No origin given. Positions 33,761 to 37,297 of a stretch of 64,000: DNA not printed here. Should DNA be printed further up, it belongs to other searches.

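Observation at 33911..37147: ECF sigma factor fused in one ORF to a membrane helix and an ~830-residue repeat ectodomain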

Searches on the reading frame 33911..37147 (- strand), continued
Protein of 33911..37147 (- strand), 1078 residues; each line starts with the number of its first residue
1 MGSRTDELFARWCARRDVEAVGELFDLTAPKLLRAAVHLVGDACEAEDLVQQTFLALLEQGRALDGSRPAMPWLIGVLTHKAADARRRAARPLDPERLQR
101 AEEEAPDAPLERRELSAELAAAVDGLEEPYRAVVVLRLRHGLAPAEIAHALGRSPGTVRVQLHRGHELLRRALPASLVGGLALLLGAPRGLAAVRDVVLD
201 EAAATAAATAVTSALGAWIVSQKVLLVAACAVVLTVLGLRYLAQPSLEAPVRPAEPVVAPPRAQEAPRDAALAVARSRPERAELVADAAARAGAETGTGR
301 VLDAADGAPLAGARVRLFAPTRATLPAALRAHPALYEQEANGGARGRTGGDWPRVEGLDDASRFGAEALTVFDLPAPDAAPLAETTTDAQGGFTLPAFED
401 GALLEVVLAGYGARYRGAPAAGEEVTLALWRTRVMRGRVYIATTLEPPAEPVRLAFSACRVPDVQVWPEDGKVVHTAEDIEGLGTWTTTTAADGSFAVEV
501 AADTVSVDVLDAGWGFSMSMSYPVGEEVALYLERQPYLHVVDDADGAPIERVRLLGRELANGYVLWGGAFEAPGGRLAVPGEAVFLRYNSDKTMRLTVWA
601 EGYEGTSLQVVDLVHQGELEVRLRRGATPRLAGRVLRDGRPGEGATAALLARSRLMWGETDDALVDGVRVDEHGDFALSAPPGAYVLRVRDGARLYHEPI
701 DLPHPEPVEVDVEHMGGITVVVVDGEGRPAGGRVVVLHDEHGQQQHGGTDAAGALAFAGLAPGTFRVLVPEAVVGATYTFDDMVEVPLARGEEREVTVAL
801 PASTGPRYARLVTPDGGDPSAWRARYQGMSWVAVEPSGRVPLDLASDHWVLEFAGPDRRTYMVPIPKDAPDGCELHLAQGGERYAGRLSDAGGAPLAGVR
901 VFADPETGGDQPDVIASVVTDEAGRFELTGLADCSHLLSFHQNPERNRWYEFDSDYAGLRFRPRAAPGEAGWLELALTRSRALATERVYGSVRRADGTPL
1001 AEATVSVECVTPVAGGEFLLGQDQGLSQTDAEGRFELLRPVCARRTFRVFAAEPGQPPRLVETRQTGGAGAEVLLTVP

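Call 31: find_related_loci(query=A2, collection=genome_contigs, flank=6000)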
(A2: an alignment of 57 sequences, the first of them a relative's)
Query A2 (1078 aa) in genome_contigs; peptide patterns used: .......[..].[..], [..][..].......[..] (x = any residue, [..] = any of these).
600 stretches matched a pattern (row limit reached: there are more); 453 encode a relative of the query (tblastn E <= 1e-3); the best 80 are kept; 80 distinct loci.
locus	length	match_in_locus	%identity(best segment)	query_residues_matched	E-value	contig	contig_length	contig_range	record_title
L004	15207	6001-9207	42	1-1072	0e+0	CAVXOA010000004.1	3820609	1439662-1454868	MAG: uncultured Planctomycetota bacterium isolate MFD01916.bin.3.84 genome assembly, contig: contig_8304, whole genome s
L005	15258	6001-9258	33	7-1051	1e-118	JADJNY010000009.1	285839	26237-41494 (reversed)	MAG: Planctomycetota bacterium isolate Fred_18-Q3-R57-64_BAT3C.229 tig00009682-10-2854170, whole genome shotgun sequence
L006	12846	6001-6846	44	3-272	5e-49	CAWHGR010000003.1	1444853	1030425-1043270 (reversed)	MAG: uncultured Planctomycetota bacterium isolate MFD02134.bin.2.236 genome assembly, contig: contig_12359, whole genome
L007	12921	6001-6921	38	6-312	4e-38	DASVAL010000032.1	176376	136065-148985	MAG TPA_asm: Planctomycetota bacterium isolate SMAG_U1950 k141_38916, whole genome shotgun sequence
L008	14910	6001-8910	39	6-1072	5e-52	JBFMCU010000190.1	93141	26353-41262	MAG: Planctomycetota bacterium isolate MAG201 MAG201_190, whole genome shotgun sequence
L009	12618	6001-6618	46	6-211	3e-37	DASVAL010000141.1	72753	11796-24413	MAG TPA_asm: Planctomycetota bacterium isolate SMAG_U1950 k141_667297, whole genome shotgun sequence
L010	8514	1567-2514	37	1-315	2e-37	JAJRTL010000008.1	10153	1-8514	MAG: Planctomycetota bacterium isolate Dive96_bin1.63 k141_92515, whole genome shotgun sequence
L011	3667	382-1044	45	5-222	3e-33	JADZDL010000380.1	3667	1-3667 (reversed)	MAG: Planctomycetota bacterium isolate SJ778 c_000001160383, whole genome shotgun sequence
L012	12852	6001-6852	41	1-270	1e-32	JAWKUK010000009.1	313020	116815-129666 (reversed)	MAG: Planctomycetota bacterium isolate ABC2.79 ABC2.79.fa-9, whole genome shotgun sequence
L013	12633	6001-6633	44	9-214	6e-32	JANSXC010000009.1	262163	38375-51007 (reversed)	MAG: bacterium isolate bin.15 k141_750192_length_262163_cov_27.4489, whole genome shotgun sequence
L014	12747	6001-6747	36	6-227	1e-29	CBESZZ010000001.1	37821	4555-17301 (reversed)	MAG TPA_asm: uncultured bacterium isolate SRR17063066_binner13_Refined_64 genome assembly, contig: ERZ25083849.700, whol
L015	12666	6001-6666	40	17-226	2e-29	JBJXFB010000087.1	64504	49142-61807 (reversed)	MAG: Planctomycetota bacterium isolate F1F2.bin.70 k127_9540695, whole genome shotgun sequence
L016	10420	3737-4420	40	5-239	3e-22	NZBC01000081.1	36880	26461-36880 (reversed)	MAG: Planctomycetota bacterium isolate ARS1434 MHASMcontig_400845, whole genome shotgun sequence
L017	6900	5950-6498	39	1-181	3e-19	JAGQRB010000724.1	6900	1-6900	MAG: Planctomycetota bacterium isolate HKST-UBA81 k127_3068847, whole genome shotgun sequence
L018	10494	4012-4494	37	15-173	6e-18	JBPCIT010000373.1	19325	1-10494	MAG: Longimicrobiaceae bacterium isolate TH_ant_mag_7 S1Ck127_8811628_flag_0_multi_11.0000_len_19325, whole genome shotg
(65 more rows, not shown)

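Call 38: find_related_loci(query=A2, collection=metagenome_contigs, flank=5000)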
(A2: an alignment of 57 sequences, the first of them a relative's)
Query A2 (1078 aa) in metagenome_contigs; peptide patterns used: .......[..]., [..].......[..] (x = any residue, [..] = any of these).
600 stretches matched a pattern (row limit reached: there are more); 422 encode a relative of the query (tblastn E <= 1e-3); the best 80 are kept; 80 distinct loci.
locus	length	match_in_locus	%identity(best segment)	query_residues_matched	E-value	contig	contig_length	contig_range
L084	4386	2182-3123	41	9-320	2e-29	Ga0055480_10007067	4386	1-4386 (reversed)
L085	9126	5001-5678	42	3-226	1e-28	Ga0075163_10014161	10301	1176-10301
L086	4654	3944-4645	41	4-240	2e-27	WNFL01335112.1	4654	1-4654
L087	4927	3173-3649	37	17-173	9e-17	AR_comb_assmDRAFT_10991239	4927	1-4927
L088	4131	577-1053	37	17-173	4e-15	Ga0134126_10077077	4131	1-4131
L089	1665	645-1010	42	45-164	4e-15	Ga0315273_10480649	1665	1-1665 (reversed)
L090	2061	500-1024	29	18-173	6e-14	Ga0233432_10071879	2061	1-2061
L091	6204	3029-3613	30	23-194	1e-13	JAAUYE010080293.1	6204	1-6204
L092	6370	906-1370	34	17-170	1e-13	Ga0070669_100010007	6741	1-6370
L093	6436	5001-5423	39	39-169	2e-13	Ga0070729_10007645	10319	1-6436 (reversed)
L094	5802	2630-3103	32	32-180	2e-13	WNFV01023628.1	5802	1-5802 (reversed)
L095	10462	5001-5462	33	32-173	2e-13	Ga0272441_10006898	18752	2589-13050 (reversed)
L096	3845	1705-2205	33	32-173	3e-13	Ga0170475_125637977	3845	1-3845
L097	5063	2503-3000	35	5-169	4e-13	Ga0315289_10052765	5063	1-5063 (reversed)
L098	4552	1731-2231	32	13-173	4e-13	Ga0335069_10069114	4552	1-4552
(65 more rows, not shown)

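Call 40: find_encoding_contigs(protein=P0010, flank=7000, max_places=1)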
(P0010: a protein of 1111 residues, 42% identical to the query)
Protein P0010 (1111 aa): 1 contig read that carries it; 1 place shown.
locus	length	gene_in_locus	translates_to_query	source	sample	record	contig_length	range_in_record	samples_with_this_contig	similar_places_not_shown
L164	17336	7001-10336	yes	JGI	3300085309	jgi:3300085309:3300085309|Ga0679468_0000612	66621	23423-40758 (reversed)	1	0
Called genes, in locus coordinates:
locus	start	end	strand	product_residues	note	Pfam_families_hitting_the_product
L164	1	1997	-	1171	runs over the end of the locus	PF00082:Peptidase_S8, PF02225:PA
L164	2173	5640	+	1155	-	PF01839:FG-GAP (faint), PF13517:FG-GAP_3, PF07593:UnbV_ASPIC, PF00515:TPR_1 (faint), PF13424:TPR_12 (weak), PF13432:TPR_16, PF13414:TPR_11, PF14559:TPR_19 (weak), +4 more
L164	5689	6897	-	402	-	PF14257:DUF4349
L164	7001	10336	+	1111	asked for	PF04542:Sigma70_r2, PF04545:Sigma70_r4 (faint), PF08281:Sigma70_r4_2, PF13620:CarboxypepD_reg (faint), PF13715:CarbopepD_reg_2 (faint), PF20598:DUF6795 (faint)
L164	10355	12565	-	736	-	PF18582:HZS_alpha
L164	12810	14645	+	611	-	-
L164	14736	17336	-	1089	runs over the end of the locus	-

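Call 41: find_encoding_contigs(protein=P0035, flank=7000, max_places=1)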
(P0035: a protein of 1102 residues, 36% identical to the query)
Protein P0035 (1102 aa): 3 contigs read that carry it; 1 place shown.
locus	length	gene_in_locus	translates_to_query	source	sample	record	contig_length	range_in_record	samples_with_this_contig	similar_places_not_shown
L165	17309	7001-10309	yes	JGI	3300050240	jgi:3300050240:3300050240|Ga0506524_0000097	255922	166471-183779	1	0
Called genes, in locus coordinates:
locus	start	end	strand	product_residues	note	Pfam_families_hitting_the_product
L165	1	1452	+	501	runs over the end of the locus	PF00890:FAD_binding_2 (weak), PF01266:DAO (weak), PF01494:FAD_binding_3 (weak), PF01593:Amino_oxidase, PF12831:FAD_oxidored (weak), PF13450:NAD_binding_8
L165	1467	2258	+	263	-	PF09359:VTC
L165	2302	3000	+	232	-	PF16316:DUF4956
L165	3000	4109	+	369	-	PF13174:TPR_6 (faint), PF07719:TPR_2 (faint), PF13176:TPR_7 (faint), PF13181:TPR_8 (faint), PF13432:TPR_16, PF14559:TPR_19 (weak), PF13428:TPR_14 (weak)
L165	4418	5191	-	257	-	PF23023:Anti-Pycsar_Apyc1 (weak), PF00753:Lactamase_B, PF13483:Lactamase_B_3 (weak), PF12706:Lactamase_B_2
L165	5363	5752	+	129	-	PF01022:HTH_5, PF12840:HTH_20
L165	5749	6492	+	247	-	PF00230:MIP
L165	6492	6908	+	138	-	PF01451:LMWPc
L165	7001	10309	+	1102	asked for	PF04542:Sigma70_r2, PF04545:Sigma70_r4 (weak), PF08281:Sigma70_r4_2, PF13620:CarboxypepD_reg (faint), PF13715:CarbopepD_reg_2 (faint), PF20598:DUF6795 (faint)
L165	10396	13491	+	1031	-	PF04542:Sigma70_r2, PF04545:Sigma70_r4 (faint), PF08281:Sigma70_r4_2, PF00775:Dioxygenase_C (faint), PF13715:CarbopepD_reg_2 (faint), PF13620:CarboxypepD_reg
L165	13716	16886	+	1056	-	PF08757:CotH, PF13229:Beta_helix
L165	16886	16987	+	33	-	-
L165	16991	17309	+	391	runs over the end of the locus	PF13439:Glyco_transf_4, PF20706:GT4-conflict, PF00534:Glycos_transf_1, PF13692:Glyco_trans_1_4, PF13524:Glyco_trans_1_2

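Call 42: find_encoding_contigs(protein=P0052, flank=7000, max_places=1)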
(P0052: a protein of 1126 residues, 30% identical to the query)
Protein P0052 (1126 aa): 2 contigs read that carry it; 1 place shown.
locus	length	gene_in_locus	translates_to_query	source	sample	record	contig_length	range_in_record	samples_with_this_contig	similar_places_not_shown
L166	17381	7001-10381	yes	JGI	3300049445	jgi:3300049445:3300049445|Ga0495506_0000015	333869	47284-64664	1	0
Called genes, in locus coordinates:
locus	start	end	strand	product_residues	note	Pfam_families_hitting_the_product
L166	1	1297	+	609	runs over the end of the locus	PF03648:Glyco_hydro_67N, PF16126:DUF4838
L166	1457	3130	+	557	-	-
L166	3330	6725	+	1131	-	PF04542:Sigma70_r2, PF08281:Sigma70_r4_2 (weak), PF13715:CarbopepD_reg_2 (faint), PF17210:SdrD_B (faint), PF13620:CarboxypepD_reg (weak)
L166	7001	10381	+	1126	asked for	PF04542:Sigma70_r2, PF08281:Sigma70_r4_2, PF13620:CarboxypepD_reg (faint), PF13715:CarbopepD_reg_2 (faint), PF17210:SdrD_B (faint)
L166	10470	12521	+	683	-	PF00005:ABC_tran, PF02463:SMC_N (faint), PF13476:AAA_23 (faint), PF13555:AAA_29 (faint), PF13304:AAA_21 (faint), PF12848:ABC_tran_Xtn, PF00005:ABC_tran, PF16326:ABC_tran_CTD, +1 more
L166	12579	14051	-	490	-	PF00437:T2SSE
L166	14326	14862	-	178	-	PF11746:DUF3303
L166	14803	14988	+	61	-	-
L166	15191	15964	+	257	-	PF00005:ABC_tran, PF13304:AAA_21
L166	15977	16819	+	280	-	PF03379:CcmB (weak), PF12679:ABC2_membrane_2, PF12730:ABC2_membrane_4 (weak), PF12698:ABC2_membrane_3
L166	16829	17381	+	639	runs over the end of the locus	PF23357:DUF7088, PF09822:ABC_transp_aux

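Call 46: predict_structure(alignment_id=A2)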
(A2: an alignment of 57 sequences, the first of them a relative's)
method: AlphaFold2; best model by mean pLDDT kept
length: 1078 residues; sequences in the alignment: 57
mean_pLDDT: 85.6   pTM: 0.73
mean pLDDT of the five models: 85.6, 84.4, 84.3, 82.6, 82.2
residues with pLDDT >= 90: 696; 70-90: 219; 50-70: 71; < 50: 92
segments of 3 or more residues with pLDDT < 50: 97-109, 186-188, 210-226, 239-281, 465-473
pLDDT, mean of each block of 10 residues (from residue 1): 85 92 94 89 82 93 89 96 84 47 42 74 93 87 77 85 91 76 52 74 66 38 46 58 36 35 36 34 51 78 96 96 95 95 94 93 94 94 97 90 95 89 88 97 95 96 56 66 96 97 96 91 94 96 98 95 94 96 88 94 95 90 97 97 97 89 96 98 97 95 96 96 93 92 93 96 94 63 90 95 82 87 92 96 88 92 87 87 95 97 79 86 96 93 91 92 90 94 92 96 94 96 89 93 95 87 83 93
secondary structure, 60 per line:
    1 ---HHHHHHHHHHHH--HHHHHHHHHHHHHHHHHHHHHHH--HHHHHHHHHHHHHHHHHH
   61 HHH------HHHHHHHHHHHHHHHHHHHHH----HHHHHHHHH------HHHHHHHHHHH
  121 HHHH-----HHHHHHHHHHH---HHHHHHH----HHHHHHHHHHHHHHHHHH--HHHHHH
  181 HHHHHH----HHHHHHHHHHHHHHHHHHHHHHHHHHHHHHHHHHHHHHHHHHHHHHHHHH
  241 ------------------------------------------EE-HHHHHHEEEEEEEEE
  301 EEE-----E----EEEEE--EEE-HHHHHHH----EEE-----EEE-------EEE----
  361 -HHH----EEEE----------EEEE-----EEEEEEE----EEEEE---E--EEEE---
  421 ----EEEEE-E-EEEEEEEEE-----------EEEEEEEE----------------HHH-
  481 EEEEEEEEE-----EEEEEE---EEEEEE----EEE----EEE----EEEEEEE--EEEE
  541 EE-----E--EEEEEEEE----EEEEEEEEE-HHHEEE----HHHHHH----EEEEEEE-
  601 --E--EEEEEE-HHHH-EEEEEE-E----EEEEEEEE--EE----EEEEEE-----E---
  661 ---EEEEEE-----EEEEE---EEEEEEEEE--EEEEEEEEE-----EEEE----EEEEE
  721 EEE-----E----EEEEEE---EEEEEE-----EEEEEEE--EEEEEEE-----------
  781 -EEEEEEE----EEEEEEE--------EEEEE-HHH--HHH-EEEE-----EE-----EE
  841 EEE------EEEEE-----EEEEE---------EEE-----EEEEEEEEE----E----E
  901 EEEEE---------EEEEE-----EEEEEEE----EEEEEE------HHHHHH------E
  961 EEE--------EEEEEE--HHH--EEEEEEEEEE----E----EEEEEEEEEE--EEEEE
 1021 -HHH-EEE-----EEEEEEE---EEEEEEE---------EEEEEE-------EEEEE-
elements in order (helices of 4 or more, strands of 3 or more residues): H4-15 H18-40 H43-63 H70-90 H95-103 H110-124 H130-140 H144-150 H155-172 H175-186 H191-240 H286-291 E292-303 E314-318 E321-323 H325-331 E336-338 E344-346 E354-356 E369-372 E383-386 E392-398 E403-407 E414-417 E425-429 E433-441 E453-460 E481-489 E495-500 E504-509 E514-516 E521-523 E528-534 E537-542 E551-558 E563-571 E576-578 H583-588 E593-599 E606-611 H613-616 E618-623 E630-637 E646-651 E664-669 E675-679 E683-691 E694-702 E708-711 E716-723 E734-739 E743-748 E754-760 E763-769 E782-788 E793-799 E808-812 E823-826 E839-843 E850-854 E860-864 E874-876 E882-890 E900-905 E915-919 E925-931 E936-941 H948-953 E960-963 E972-977 E985-994 E1004-1013 E1016-1020 E1026-1028 E1034-1040 E1044-1050 E1060-1065 E1073-1077

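Call 51: fold_search(model_id=the predicted structure, library=pdb)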
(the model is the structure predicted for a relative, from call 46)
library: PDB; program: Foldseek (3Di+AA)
matches with E <= 10: 1283; with E <= 0.001: 136
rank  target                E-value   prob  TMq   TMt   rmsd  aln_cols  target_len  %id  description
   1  6fwv_A                2.0e-12  1.00  0.09  0.17  39.5       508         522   11  The Bacillus anthracis TIE protein (released 2018-08-08)
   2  6fwv_B                2.2e-12  1.00  0.08  0.17  39.2       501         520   10  The Bacillus anthracis TIE protein (released 2018-08-08)
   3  4oq1                  2.6e-09  1.00  0.09  0.22  19.8       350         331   12  Structure of the Streptococcal ancillary pilin (released 2014-04-23)
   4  6tav_C                6.9e-09  0.72  0.06  0.05  38.4       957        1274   10  Crystal structure of endopeptidase-induced alpha2-macroglobulin (released 2021-05-12)
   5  8f70                  1.1e-08  1.00  0.07  0.12  38.4       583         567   10  Identification of an Immunodominant region on a Group A Streptococcus T-antigen Reveals Temperature-Dependent Motion in  (released 2023-03-08)
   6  3rkp_A                1.2e-08  1.00  0.09  0.24  24.7       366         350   12  Crystal structure of BcpA*(D312A), the major pilin subunit of Bacillus cereus (released 2012-05-30)
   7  3rkp_B                1.5e-08  1.00  0.08  0.23  24.8       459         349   10  Crystal structure of BcpA*(D312A), the major pilin subunit of Bacillus cereus (released 2012-05-30)
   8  3kpt_A                2.0e-08  1.00  0.08  0.21  27.6       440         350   10  Crystal structure of BcpA, the major pilin subunit of Bacillus cereus (released 2009-11-24)
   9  6vjb                  2.2e-08  0.85  0.09  0.08  33.9      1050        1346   10  Crystal structure of a catalytically inactive CXC Chemokine-degrading protease SpyCEP from Streptococcus pyogenes (released 2020-04-15)
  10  3kpt_B                2.5e-08  1.00  0.07  0.19  27.0       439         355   10  Crystal structure of BcpA, the major pilin subunit of Bacillus cereus (released 2009-11-24)
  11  10ps                  2.6e-08  1.00  0.08  0.14  27.8       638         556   10  Crystal structure of SdrD A2-A3-B1-B2 domains from Staphylococcus aureus JH1 (released 2026-02-11)
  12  9fx2                  2.6e-08  0.66  0.06  0.06  31.9       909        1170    8  Structure of methylamine activated CD109 (released 2025-03-19)
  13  5xya                  4.5e-08  0.82  0.08  0.07  33.9      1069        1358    9  Crystal structure of a serine protease from Streptococcus species (released 2018-08-08)
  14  5xyr                  2.0e-07  0.66  0.08  0.07  34.3      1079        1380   10  Crystal structure of a serine protease from Streptococcus species (released 2018-08-08)
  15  7vcr_B                2.6e-07  0.90  0.07  0.14  38.2       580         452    8  Crystal Structure of PitA fragment from pilus islet-2 of Streptococcus oralis (released 2022-06-01)
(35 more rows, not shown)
